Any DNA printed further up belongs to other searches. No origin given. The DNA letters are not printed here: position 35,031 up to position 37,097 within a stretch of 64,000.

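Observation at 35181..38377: Eukaryote-type GT22 (Alg9/PIG-B-like, HPDEHYQ motif) mannosyltransferase homologue coupled to an LpoA-like lipoprotein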

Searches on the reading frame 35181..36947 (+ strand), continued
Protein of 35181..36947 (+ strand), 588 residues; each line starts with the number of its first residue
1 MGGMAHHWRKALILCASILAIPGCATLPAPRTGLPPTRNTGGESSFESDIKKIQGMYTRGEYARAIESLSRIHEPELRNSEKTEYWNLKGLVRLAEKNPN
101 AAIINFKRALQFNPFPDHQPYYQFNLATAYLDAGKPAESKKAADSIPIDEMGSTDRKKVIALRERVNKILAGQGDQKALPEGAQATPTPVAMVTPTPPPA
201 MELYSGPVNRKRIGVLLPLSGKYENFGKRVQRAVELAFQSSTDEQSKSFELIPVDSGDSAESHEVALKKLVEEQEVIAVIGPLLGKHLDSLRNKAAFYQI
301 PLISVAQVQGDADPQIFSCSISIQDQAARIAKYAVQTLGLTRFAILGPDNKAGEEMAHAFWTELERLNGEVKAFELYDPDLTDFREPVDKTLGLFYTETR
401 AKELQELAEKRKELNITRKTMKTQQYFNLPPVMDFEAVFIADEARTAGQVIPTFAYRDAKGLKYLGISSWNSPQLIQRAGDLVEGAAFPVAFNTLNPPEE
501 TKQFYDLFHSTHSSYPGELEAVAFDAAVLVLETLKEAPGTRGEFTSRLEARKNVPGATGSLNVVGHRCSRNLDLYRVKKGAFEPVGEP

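Call 24: find_homologous_proteins(query=window:35181-36947:+)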
Query window:35181-36947:+ (588 aa): 127 proteins with E <= 0.001 among 8000 candidates; the best 120 are listed.
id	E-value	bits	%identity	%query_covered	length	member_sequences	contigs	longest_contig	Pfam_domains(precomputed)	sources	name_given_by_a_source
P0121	0.0e+0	1329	100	100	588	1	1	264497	PF01094.35,PF00515.35,PF13458.13,PF07719.24,PF04348.20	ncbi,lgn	-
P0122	0.0e+0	1263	95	100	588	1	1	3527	PF01094.35,PF00515.35,PF13458.13,PF07719.24,PF04348.20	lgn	-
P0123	0.0e+0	1216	90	100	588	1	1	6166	PF01094.35,PF13458.13,PF04348.20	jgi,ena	jgi:ABC-type branched-subunit amino acid transport system substrate-binding protein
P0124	0.0e+0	1196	89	100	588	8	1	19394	PF13458.13,PF07719.24,PF04348.20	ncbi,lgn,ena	-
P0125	0.0e+0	1153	86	100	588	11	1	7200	PF01094.35,PF13458.13,PF04348.20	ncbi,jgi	jgi:ABC-type branched-subunit amino acid transport system substrate-binding protein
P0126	0.0e+0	1057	88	91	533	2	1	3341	PF01094.35,PF13458.13,PF07719.24,PF04348.20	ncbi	-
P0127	0.0e+0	1057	87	91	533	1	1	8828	PF13458.13,PF04348.20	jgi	jgi:ABC-type branched-subunit amino acid transport system substrate-binding protein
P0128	6.9e-279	944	74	97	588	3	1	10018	PF13458.13,PF04348.20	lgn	-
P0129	2.9e-269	913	68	98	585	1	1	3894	PF01094.35,PF13458.13,PF04348.20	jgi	jgi:ABC-type branched-subunit amino acid transport system substrate-binding protein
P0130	3.9e-237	806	64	98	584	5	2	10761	PF01094.35,PF00515.35,PF13458.13,PF07719.24,PF04348.20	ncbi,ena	-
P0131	1.8e-213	728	57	98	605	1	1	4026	PF01094.35,PF13432.13,PF13458.13,PF04348.20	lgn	-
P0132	3.8e-208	711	58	97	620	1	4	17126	PF01094.35,PF13458.13,PF04348.20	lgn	-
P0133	6.2e-208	710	56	97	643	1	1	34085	PF01094.35,PF13458.13,PF04348.20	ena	-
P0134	9.4e-208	709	56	98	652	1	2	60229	PF01094.35,PF13458.13,PF04348.20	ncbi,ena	-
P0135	1.0e-206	706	57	96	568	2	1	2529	PF14559.13,PF01094.35,PF00515.35,PF13458.13,PF13181.13,PF07719.24,PF04348.20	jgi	-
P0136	1.2e-206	706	56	96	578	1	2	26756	PF01094.35,PF13433.13,PF13458.13,PF04348.20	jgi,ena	-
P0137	4.5e-203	694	54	99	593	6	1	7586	PF01094.35,PF13458.13,PF04348.20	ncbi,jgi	jgi:outer membrane PBP1 activator LpoA protein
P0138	9.0e-201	686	55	96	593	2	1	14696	PF01094.35,PF13433.13,PF13458.13,PF04348.20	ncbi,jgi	jgi:ABC-type branched-subunit amino acid transport system substrate-binding protein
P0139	4.1e-200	684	53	99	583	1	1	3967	PF01094.35,PF13458.13,PF04348.20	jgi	jgi:ABC-type branched-subunit amino acid transport system substrate-binding protein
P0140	3.7e-199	681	54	98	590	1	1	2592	PF01094.35,PF13458.13,PF04348.20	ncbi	-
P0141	4.0e-199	681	54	99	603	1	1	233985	PF01094.35,PF22860.3,PF28559.1,PF13458.13,PF04348.20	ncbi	-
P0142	2.1e-198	679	54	97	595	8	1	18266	PF01094.35,PF13433.13,PF13458.13,PF04348.20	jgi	-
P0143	3.0e-198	678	55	96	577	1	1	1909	PF01094.35,PF00515.35,PF13458.13,PF04348.20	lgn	-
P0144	5.3e-198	677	55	99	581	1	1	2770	PF01094.35,PF13433.13,PF13458.13,PF04348.20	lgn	-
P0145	2.1e-197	675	53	98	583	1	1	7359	PF01094.35,PF00515.35,PF13458.13,PF04348.20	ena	-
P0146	2.7e-197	675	55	96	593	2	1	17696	PF01094.35,PF13433.13,PF13458.13,PF04348.20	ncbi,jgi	jgi:ABC-type branched-subunit amino acid transport system substrate-binding protein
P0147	7.2e-197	674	56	92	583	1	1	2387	PF14559.13,PF01094.35,PF00515.35,PF13458.13,PF04348.20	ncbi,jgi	jgi:ABC-type branched-subunit amino acid transport system substrate-binding protein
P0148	4.4e-195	668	57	93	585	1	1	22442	PF01094.35,PF13458.13,PF04348.20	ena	-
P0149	8.5e-195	667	54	96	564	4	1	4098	PF01094.35,PF13458.13,PF04348.20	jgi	-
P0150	1.8e-194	666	56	91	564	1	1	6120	PF01094.35,PF13458.13,PF04348.20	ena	-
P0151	9.3e-194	663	53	97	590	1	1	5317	PF01094.35,PF13433.13,PF13458.13,PF04348.20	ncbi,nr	ncbi:MAG: penicillin-binding protein activator [Bdellovibrionales bacterium]|nr:penicillin-binding p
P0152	1.6e-193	662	57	91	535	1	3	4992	PF01094.35,PF13458.13,PF04348.20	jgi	jgi:ABC-type branched-subunit amino acid transport system substrate-binding protein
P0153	6.9e-193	660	56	91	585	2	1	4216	PF01094.35,PF13433.13,PF13458.13,PF04348.20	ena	-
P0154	9.3e-193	660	53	97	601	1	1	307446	PF01094.35,PF13458.13,PF04348.20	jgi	jgi:ABC-type branched-subunit amino acid transport system substrate-binding protein/Tfp pilus assemb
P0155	1.4e-192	659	53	97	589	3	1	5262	PF01094.35,PF13458.13,PF04348.20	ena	-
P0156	1.4e-192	659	53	97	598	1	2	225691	PF00515.35,PF28559.1,PF13458.13,PF13181.13,PF04348.20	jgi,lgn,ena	-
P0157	2.1e-190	652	51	97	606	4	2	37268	PF01094.35,PF13433.13,PF13458.13,PF04348.20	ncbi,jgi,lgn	jgi:ABC-type branched-subunit amino acid transport system substrate-binding protein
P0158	1.1e-189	650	56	91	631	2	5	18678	PF01094.35,PF13458.13,PF04348.20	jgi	jgi:branched-chain amino acid transport system substrate-binding protein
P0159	2.9e-187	642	54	95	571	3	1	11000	PF01094.35,PF13433.13,PF13458.13,PF04348.20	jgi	jgi:branched-chain amino acid transport system substrate-binding protein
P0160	4.6e-186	638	50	98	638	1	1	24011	PF14559.13,PF01094.35,PF13458.13,PF04348.20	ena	-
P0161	9.6e-186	637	51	98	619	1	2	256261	PF01094.35,PF13458.13,PF04348.20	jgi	jgi:ABC-type branched-subunit amino acid transport system substrate-binding protein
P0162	2.5e-185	635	50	99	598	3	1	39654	PF01094.35,PF13432.13,PF13458.13,PF07719.24,PF04348.20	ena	-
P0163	1.1e-183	630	50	100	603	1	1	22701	PF01094.35,PF13458.13,PF04348.20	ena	-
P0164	6.5e-182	624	50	99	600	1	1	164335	PF01094.35,PF13458.13,PF04348.20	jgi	jgi:branched-chain amino acid transport system substrate-binding protein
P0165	1.8e-180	619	50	100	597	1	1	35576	PF01094.35,PF13458.13,PF04348.20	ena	-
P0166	5.6e-178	611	50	96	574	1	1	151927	PF13432.13,PF13458.13,PF04348.20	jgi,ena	-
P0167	5.4e-175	601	50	97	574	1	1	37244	PF01094.35,PF13458.13,PF04348.20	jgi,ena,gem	-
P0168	2.5e-174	599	50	96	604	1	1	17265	PF01094.35,PF13458.13,PF04348.20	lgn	-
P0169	4.2e-174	598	52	92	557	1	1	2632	PF01094.35,PF13458.13,PF07719.24,PF04348.20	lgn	-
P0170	2.0e-173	596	50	98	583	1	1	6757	PF01094.35,PF13433.13,PF28559.1,PF13458.13,PF04348.20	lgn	-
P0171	3.3e-173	595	49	99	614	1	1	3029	PF01094.35,PF13458.13,PF04348.20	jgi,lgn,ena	-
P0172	1.0e-172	594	49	98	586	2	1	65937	PF01094.35,PF13433.13,PF13458.13,PF04348.20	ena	-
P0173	5.1e-170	585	48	97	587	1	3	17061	PF01094.35,PF13433.13,PF13458.13,PF04348.20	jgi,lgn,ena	jgi:ABC-type branched-subunit amino acid transport system substrate-binding protein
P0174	7.0e-170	584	47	97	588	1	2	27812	PF01094.35,PF13458.13,PF04348.20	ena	-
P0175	5.0e-169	582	48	98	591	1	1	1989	PF01094.35,PF13433.13,PF13458.13,PF04348.20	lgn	-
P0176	1.5e-168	580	49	96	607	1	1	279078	PF01094.35,PF13458.13,PF04348.20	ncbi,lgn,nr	ncbi:MAG: penicillin-binding protein activator [Bdellovibrionales bacterium]|nr:penicillin-binding p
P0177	1.3e-166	574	47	98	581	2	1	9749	PF01094.35,PF13433.13,PF13458.13,PF04348.20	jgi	-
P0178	2.6e-165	569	49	93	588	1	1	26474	PF01094.35,PF13458.13,PF04348.20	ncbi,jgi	jgi:ABC-type branched-subunit amino acid transport system substrate-binding protein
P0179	6.3e-164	565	47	97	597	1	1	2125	PF01094.35,PF13458.13,PF04348.20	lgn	-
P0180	6.4e-164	565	47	99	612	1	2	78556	PF01094.35,PF13458.13,PF04348.20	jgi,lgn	jgi:ABC-type branched-subunit amino acid transport system substrate-binding protein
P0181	4.4e-163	562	51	91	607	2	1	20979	PF01094.35,PF13458.13,PF04348.20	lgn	-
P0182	1.7e-162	560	46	98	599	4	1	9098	PF01094.35,PF13458.13,PF04348.20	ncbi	-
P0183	2.8e-161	556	52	84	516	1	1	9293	PF01094.35,PF13458.13,PF04348.20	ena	-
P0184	4.9e-161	555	46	97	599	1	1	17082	PF01094.35,PF13458.13,PF04348.20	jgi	jgi:ABC-type branched-subunit amino acid transport system substrate-binding protein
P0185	1.1e-159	551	45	99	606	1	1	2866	PF01094.35,PF13458.13,PF04348.20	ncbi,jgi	jgi:outer membrane PBP1 activator LpoA protein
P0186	8.9e-155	535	48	91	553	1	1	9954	PF01094.35,PF13458.13,PF04348.20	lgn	-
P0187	5.2e-154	532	45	96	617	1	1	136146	PF01094.35,PF00515.35,PF13432.13,PF13458.13,PF04348.20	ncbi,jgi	jgi:ABC-type branched-subunit amino acid transport system substrate-binding protein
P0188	2.0e-153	530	44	99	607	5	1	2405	PF01094.35,PF13433.13,PF13458.13,PF04348.20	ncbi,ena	-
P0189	4.3e-151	522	45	97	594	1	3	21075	PF01094.35,PF13458.13,PF04348.20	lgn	-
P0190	7.8e-150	518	69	57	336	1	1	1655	PF01094.35,PF13458.13,PF04348.20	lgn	-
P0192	1.6e-140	488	53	74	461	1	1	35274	PF01094.35,PF13433.13,PF13458.13,PF04348.20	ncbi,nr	ncbi:MAG: penicillin-binding protein activator, partial [Bdellovibrionales bacterium]|nr:penicillin-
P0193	3.9e-139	483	59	63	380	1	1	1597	PF01094.35,PF13458.13,PF04348.20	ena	-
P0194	6.5e-102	360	44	63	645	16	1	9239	PF14559.13,PF09976.16,PF01094.35,PF13433.13,PF13432.13,PF13428.13,PF13458.13,PF07719.24,PF04348.20,PF13174.13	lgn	-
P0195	3.2e-89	318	40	65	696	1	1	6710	PF01094.35,PF13433.13,PF13458.13,PF04348.20,PF13174.13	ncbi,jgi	-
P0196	6.7e-89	317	42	63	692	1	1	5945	PF14559.13,PF01094.35,PF13433.13,PF13458.13,PF04348.20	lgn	-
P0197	2.3e-88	315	33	97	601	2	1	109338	PF01094.35,PF13458.13,PF04348.20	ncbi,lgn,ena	-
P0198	6.1e-87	311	37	64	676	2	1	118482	PF14559.13,PF13525.13,PF01094.35,PF13433.13,PF13428.13,PF13458.13,PF04348.20,PF13174.13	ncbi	-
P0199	9.3e-76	274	36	65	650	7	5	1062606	PF14559.13,PF01094.35,PF00515.35,PF13433.13,PF13424.13,PF13458.13,PF13181.13,PF07719.24,PF04348.20,PF13174.13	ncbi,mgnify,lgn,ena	mgnify:CR=1 FL=1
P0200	1.1e-74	270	46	49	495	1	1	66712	PF14559.13,PF01094.35,PF13458.13,PF04348.20,PF13174.13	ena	-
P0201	5.8e-74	268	36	64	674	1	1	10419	PF01094.35,PF13458.13,PF04348.20,PF13174.13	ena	-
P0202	1.1e-58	217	34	63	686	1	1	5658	PF01094.35,PF13458.13,PF04348.20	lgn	-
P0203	1.0e-48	184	32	61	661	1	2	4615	PF01094.35,PF13458.13,PF07719.24,PF04348.20,PF13174.13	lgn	-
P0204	2.5e-47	180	35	65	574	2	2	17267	PF01094.35,PF13433.13,PF13458.13,PF04348.20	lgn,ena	-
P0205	3.3e-45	173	33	63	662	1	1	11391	PF01094.35,PF13433.13,PF13458.13,PF04348.20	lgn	-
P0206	2.9e-44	170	33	60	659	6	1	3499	PF13525.13,PF01094.35,PF13433.13,PF13424.13,PF13432.13,PF13428.13,PF13458.13,PF07719.24,PF04348.20,PF13174.13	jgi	jgi:ABC-type branched-subunit amino acid transport system substrate-binding protein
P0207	1.9e-43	167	30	60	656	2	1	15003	PF14559.13,PF01094.35,PF13433.13,PF13424.13,PF13428.13,PF13458.13,PF13181.13,PF07719.24,PF04348.20,PF13174.13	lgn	-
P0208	9.7e-43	165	31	66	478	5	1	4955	PF01094.35,PF13433.13,PF13458.13,PF04348.20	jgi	jgi:ABC-type branched-subunit amino acid transport system substrate-binding protein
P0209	2.1e-42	164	27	83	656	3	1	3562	PF13525.13,PF13428.13,PF04348.20,PF14559.13,PF01094.35,PF00515.35,PF13433.13,PF13424.13,PF13432.13,PF13458.13,PF13181.13,PF07719.24,PF13174.13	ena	-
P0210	3.1e-42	163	33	64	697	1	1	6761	PF14559.13,PF01094.35,PF13432.13,PF13428.13,PF13458.13,PF04348.20,PF13174.13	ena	-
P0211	4.4e-42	163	32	63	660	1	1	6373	PF01094.35,PF00515.35,PF13424.13,PF13428.13,PF13458.13,PF07719.24,PF04348.20,PF13174.13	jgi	-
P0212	1.4e-41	161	31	61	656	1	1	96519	PF13176.13,PF13428.13,PF04348.20,PF14559.13,PF01094.35,PF00515.35,PF13433.13,PF13424.13,PF13432.13,PF13458.13,PF13181.13,PF07719.24,PF13174.13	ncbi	-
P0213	1.8e-41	161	32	55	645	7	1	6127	PF13176.13,PF13428.13,PF04348.20,PF24575.2,PF01094.35,PF00515.35,PF13433.13,PF13424.13,PF13432.13,PF13458.13,PF13181.13,PF07719.24,PF13174.13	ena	-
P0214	2.3e-41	160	30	60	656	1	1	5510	PF13525.13,PF13176.13,PF13428.13,PF04348.20,PF14559.13,PF01094.35,PF00515.35,PF13433.13,PF13424.13,PF13432.13,PF13458.13,PF13181.13,PF07719.24,PF13174.13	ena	-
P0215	2.8e-41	160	30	60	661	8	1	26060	PF14559.13,PF13525.13,PF01094.35,PF13433.13,PF13424.13,PF13428.13,PF13458.13,PF04348.20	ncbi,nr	ncbi:MAG: penicillin-binding protein activator [Deltaproteobacteria bacterium]|nr:penicillin-binding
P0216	1.1e-40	158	32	60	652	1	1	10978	PF13525.13,PF01094.35,PF13433.13,PF13432.13,PF13428.13,PF13458.13,PF07719.24,PF04348.20,PF13174.13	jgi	jgi:branched-chain amino acid transport system substrate-binding protein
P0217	3.5e-40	156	29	63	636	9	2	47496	PF14559.13,PF01094.35,PF13458.13,PF04348.20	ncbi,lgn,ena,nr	ncbi:MAG: penicillin-binding protein activator [Desulfuromonadales bacterium]|nr:penicillin-binding 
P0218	8.5e-40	155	29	66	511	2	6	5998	PF01094.35,PF13433.13,PF13458.13,PF04348.20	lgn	-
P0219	4.0e-39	153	30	60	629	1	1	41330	PF14559.13,PF01094.35,PF13433.13,PF13432.13,PF13458.13,PF04348.20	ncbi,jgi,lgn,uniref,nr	ncbi:penicillin-binding protein activator [Malonomonas rubra]|uniref:penicillin-binding protein acti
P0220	8.7e-39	152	28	63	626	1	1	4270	PF14559.13,PF13433.13,PF12895.14,PF13432.13,PF13428.13,PF13458.13,PF07719.24,PF04348.20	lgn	-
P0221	1.2e-38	151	28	63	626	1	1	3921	PF14559.13,PF13433.13,PF12895.14,PF13432.13,PF13428.13,PF13458.13,PF07719.24,PF04348.20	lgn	-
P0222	3.2e-38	150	31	63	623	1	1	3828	PF01094.35,PF13424.13,PF13458.13,PF04348.20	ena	-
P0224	1.3e-36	145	32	60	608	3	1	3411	PF13525.13,PF01094.35,PF00515.35,PF13433.13,PF13424.13,PF13428.13,PF13458.13,PF07719.24,PF04348.20,PF13174.13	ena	-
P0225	8.0e-36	142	29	64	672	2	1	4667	PF14559.13,PF01094.35,PF13424.13,PF13432.13,PF13428.13,PF13458.13,PF07719.24,PF04348.20,PF13174.13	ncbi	ncbi:MAG: penicillin-binding protein activator [Desulfobacterales bacterium]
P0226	8.5e-36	142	27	60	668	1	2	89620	PF13525.13,PF01094.35,PF13432.13,PF13428.13,PF13458.13,PF07719.24,PF04348.20,PF13174.13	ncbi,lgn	-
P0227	1.0e-33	135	32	55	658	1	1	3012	PF13458.13,PF04348.20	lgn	-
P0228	4.7e-33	133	31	60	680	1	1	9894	PF01094.35,PF00515.35,PF13433.13,PF13424.13,PF13432.13,PF13428.13,PF13458.13,PF07719.24,PF04348.20,PF13174.13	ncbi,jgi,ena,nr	ncbi:MAG: penicillin-binding protein activator [Candidatus Tectomicrobia bacterium]|nr:penicillin-bi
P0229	6.4e-33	132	29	59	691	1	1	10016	PF01094.35,PF13433.13,PF13458.13,PF04348.20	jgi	jgi:ABC-type branched-subunit amino acid transport system substrate-binding protein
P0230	1.0e-32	132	30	59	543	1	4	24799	PF01094.35,PF13458.13,PF04348.20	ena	-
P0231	6.7e-29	119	29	61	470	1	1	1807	PF01094.35,PF13433.13,PF13458.13,PF04348.20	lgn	-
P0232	2.6e-27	114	28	64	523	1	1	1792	PF01094.35,PF13458.13,PF04348.20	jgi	jgi:ABC-type branched-subunit amino acid transport system substrate-binding protein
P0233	1.7e-25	108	27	60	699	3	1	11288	PF01094.35,PF13458.13,PF04348.20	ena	-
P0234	6.6e-23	99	28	65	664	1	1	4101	PF01094.35,PF13458.13,PF04348.20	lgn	-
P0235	1.4e-21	95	28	50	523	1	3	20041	PF01094.35,PF13458.13,PF04348.20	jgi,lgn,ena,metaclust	metaclust:\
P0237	1.9e-16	78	22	63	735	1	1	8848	PF00515.35,PF13433.13,PF13424.13,PF13428.13,PF13458.13,PF13181.13,PF07719.24,PF04348.20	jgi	jgi:branched-chain amino acid transport system substrate-binding protein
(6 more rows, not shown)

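Call 28: find_encoding_contigs(protein=P0154, flank=6000, max_places=2)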
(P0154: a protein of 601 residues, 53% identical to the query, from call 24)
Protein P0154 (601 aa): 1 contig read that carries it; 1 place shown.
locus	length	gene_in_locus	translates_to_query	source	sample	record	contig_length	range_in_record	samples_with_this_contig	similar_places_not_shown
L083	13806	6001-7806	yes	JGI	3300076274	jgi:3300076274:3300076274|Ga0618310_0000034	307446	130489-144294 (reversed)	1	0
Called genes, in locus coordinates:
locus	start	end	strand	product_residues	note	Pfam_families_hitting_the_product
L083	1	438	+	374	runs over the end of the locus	PF04055:Radical_SAM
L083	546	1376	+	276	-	-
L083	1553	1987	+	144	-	-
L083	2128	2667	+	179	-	PF01025:GrpE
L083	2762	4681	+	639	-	PF00012:HSP70, PF06723:MreB_Mbl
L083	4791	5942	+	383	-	PF00226:DnaJ, PF01556:DnaJ_C, PF00684:DnaJ_CXXCXGXG, PF27439:DnaJ_C_2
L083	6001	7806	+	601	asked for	PF04348:LppC, PF13458:Peripla_BP_6, PF01094:ANF_receptor, PF13458:Peripla_BP_6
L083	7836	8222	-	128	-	-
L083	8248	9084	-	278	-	PF01435:Peptidase_M48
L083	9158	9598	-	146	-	PF01638:HxlR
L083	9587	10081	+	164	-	PF00583:Acetyltransf_1, PF13673:Acetyltransf_10, PF13508:Acetyltransf_7, PF08445:FR47 (weak)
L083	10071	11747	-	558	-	PF02463:SMC_N, PF13175:AAA_15, PF13476:AAA_23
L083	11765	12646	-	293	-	PF01513:NAD_kinase, PF20143:NAD_kinase_C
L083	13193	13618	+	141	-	-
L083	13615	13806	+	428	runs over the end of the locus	PF00072:Response_reg, PF14559:TPR_19 (faint)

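Call 60: find_encoding_contigs(protein=P0134, flank=5000, max_places=1)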
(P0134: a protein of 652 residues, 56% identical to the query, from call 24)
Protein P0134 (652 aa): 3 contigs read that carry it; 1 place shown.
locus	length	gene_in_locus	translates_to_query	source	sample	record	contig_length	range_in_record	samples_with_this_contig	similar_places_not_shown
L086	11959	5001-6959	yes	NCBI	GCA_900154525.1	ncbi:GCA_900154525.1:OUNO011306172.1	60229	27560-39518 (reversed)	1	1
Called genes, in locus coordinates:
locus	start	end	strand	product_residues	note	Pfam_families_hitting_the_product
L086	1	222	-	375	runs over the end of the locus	PF13090:PP_kinase_C (faint), PF13091:PLDc_2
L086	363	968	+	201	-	-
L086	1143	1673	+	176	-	PF01025:GrpE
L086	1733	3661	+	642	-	PF00012:HSP70, PF06723:MreB_Mbl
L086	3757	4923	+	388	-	PF00226:DnaJ, PF01556:DnaJ_C, PF00684:DnaJ_CXXCXGXG, PF27439:DnaJ_C_2 (weak)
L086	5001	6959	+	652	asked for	PF04348:LppC, PF13458:Peripla_BP_6, PF01094:ANF_receptor, PF13458:Peripla_BP_6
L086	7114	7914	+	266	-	PF00089:Trypsin, PF13365:Trypsin_2 (weak)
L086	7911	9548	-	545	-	PF13570:Beta-prop_ACSF4 (faint), PF06739:SBBP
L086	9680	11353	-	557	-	PF02463:SMC_N, PF13175:AAA_15, PF13476:AAA_23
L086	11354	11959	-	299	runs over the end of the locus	PF01513:NAD_kinase, PF20143:NAD_kinase_C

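Call 61: find_encoding_contigs(protein=P0133, flank=5000, max_places=1)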
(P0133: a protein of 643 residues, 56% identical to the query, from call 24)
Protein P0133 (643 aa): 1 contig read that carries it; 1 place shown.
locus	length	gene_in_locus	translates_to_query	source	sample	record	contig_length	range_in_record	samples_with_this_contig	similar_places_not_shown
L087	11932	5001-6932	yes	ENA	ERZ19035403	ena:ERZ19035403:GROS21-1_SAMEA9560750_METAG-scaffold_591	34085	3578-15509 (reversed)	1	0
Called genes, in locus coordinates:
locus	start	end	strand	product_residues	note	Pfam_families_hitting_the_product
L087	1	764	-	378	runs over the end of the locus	PF13091:PLDc_2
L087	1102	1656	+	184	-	PF01025:GrpE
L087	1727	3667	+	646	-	PF00012:HSP70, PF06723:MreB_Mbl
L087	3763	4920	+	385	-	PF00226:DnaJ, PF01556:DnaJ_C, PF00684:DnaJ_CXXCXGXG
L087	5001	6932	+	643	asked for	PF04348:LppC, PF13458:Peripla_BP_6, PF01094:ANF_receptor (weak)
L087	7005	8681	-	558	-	PF02463:SMC_N, PF13175:AAA_15, PF13476:AAA_23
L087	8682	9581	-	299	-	PF01513:NAD_kinase, PF20143:NAD_kinase_C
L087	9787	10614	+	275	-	PF00891:Methyltransf_2, PF01209:Ubie_methyltran, PF13489:Methyltransf_23, PF13847:Methyltransf_31, PF08241:Methyltransf_11, PF08242:Methyltransf_12, PF13649:Methyltransf_25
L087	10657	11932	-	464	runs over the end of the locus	PF01565:FAD_binding_4, PF02913:FAD-oxidase_C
